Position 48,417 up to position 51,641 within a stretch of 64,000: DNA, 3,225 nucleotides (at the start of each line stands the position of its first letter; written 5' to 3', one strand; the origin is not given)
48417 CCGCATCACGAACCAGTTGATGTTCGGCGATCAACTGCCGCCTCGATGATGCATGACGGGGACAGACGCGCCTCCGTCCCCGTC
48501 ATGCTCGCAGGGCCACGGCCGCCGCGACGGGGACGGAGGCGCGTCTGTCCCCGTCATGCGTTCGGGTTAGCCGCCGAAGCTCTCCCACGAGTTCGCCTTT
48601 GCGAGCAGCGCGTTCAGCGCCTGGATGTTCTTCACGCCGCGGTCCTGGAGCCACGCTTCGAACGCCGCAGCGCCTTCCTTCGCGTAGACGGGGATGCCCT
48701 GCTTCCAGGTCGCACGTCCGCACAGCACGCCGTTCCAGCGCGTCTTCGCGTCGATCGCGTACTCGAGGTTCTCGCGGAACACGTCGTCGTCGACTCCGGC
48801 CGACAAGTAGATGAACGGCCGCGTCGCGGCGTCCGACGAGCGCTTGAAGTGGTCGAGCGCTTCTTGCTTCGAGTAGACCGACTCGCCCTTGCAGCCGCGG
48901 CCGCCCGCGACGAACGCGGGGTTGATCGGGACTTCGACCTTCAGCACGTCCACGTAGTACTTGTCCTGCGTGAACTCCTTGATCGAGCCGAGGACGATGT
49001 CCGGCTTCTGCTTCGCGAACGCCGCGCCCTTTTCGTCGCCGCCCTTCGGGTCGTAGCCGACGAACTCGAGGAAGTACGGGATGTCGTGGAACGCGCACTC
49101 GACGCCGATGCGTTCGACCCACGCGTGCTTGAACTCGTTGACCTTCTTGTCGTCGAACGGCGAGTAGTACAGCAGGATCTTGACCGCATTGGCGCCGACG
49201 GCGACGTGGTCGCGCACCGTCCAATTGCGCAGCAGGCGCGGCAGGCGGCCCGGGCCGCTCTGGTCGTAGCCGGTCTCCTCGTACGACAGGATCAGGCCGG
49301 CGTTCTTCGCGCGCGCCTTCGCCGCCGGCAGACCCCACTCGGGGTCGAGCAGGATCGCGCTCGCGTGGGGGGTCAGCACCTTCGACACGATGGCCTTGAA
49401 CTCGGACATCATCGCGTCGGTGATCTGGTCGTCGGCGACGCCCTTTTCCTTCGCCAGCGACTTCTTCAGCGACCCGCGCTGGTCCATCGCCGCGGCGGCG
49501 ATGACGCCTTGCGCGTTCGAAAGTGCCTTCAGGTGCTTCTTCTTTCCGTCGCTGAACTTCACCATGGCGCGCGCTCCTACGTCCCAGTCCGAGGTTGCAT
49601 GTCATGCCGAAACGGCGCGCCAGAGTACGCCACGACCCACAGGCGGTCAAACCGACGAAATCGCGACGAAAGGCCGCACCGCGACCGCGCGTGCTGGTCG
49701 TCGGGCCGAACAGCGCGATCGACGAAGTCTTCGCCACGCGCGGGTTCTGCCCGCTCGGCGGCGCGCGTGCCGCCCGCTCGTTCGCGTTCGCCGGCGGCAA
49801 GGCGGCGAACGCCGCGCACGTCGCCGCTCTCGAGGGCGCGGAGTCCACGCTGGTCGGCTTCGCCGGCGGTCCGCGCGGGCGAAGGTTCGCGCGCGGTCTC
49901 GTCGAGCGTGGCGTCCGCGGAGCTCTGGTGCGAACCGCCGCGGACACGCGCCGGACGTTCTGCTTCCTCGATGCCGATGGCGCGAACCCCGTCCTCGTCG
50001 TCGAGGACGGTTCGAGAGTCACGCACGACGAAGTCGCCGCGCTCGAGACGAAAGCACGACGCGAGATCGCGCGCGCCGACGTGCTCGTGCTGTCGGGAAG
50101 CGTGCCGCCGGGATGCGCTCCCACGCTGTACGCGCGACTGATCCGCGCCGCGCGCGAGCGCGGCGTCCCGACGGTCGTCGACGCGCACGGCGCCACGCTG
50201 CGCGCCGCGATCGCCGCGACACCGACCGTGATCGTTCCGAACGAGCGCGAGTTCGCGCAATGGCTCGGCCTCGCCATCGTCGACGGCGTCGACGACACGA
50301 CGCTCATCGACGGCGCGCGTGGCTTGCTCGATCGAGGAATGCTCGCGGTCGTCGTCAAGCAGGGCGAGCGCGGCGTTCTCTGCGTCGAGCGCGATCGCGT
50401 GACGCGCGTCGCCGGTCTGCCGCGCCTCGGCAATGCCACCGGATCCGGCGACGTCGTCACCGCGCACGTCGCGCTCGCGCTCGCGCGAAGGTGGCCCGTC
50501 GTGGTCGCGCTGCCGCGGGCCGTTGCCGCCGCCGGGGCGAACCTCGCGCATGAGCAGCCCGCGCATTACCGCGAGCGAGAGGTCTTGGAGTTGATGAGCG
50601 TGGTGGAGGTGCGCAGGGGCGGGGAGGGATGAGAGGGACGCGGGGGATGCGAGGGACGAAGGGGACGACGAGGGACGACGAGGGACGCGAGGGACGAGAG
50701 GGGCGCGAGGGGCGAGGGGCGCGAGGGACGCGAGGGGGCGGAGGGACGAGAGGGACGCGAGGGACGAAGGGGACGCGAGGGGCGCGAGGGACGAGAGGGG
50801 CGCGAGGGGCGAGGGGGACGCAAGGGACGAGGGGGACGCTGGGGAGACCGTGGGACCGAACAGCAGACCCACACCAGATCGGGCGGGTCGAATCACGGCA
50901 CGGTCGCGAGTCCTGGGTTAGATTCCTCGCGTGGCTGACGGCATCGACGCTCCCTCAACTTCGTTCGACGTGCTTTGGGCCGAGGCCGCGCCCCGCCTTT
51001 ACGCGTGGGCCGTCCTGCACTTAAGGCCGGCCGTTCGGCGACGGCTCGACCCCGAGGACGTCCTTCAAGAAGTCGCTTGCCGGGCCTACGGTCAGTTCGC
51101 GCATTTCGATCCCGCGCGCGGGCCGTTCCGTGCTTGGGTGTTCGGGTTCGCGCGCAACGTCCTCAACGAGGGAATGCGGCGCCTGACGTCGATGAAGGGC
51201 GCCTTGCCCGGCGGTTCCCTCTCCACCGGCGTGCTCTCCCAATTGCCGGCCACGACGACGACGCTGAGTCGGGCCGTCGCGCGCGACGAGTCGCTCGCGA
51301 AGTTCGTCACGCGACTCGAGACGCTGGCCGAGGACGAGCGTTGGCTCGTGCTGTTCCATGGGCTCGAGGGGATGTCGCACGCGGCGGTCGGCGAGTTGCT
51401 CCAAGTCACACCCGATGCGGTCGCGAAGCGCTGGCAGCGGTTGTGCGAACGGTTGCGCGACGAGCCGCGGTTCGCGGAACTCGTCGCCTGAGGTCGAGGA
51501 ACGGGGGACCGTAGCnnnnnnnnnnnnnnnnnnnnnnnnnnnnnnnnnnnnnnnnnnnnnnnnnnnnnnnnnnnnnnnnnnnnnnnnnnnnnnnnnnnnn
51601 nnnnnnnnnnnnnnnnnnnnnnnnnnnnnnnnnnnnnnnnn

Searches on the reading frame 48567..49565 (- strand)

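Call 97: search_protein_families(library=pfam, proteins=[window:48567-49565:-], max_evalue=0.00001)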
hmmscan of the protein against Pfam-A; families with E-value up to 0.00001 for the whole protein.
window:48567-49565:- (332 aa): 1 family
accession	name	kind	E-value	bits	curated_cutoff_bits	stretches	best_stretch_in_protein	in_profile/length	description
PF01791.15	DeoC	-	1.8e-40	139.4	23.8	1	23-288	2-228/229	DeoC/LacD family aldolase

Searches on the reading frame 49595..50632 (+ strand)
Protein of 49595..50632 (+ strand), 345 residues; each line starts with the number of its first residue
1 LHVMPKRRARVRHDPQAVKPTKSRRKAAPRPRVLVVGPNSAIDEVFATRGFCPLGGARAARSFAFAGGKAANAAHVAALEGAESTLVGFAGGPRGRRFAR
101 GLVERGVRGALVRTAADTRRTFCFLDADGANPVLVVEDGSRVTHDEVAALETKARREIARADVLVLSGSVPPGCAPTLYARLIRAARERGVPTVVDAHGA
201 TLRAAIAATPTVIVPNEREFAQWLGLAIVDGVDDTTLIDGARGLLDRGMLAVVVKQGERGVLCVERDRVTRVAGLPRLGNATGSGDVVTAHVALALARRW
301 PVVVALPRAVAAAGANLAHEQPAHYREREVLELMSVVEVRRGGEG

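Call 72: search_protein_families(library=pfam, proteins=[window:49595-50632:+])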
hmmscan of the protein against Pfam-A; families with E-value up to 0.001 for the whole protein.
window:49595-50632:+ (345 aa): 3 families
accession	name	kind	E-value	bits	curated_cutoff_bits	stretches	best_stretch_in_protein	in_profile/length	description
PF00294.29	PfkB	-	2.6e-37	129.2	25.8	1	65-321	34-294/302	pfkB family carbohydrate kinase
PF01256.23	Carb_kinase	-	6.8e-06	26.2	27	1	180-318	82-224/242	NAD(P)H-hydrate dehydratase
PF08543.17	Phos_pyr_kin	-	0.0002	21.3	27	1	197-311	107-226/246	Phosphomethylpyrimidine kinase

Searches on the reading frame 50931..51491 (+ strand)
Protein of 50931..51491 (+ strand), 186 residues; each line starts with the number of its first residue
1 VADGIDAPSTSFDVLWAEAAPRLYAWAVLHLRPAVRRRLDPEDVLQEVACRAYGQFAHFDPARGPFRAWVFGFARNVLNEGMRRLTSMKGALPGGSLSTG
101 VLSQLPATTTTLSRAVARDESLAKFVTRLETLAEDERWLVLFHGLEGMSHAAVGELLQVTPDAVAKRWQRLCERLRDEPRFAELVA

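Call 72: search_protein_families(library=pfam, proteins=[window:50931-51491:+])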
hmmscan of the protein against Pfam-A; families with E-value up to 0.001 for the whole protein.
window:50931-51491:+ (186 aa): 4 families
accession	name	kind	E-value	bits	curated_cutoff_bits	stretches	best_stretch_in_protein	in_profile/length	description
PF04542.20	Sigma70_r2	-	2.3e-09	37.4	24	1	20-84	6-67/71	Sigma-70 region 2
PF08281.18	Sigma70_r4_2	-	2e-07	31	25.7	1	125-175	4-54/54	Sigma-70, region 4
PF07638.17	Sigma70_ECF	-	0.00061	20.2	21.1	1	56-177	66-181/185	ECF sigma factor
PF13384.12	HTH_23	-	0.00077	19.7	24.6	0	133-170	3-39/50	Homeodomain-like domain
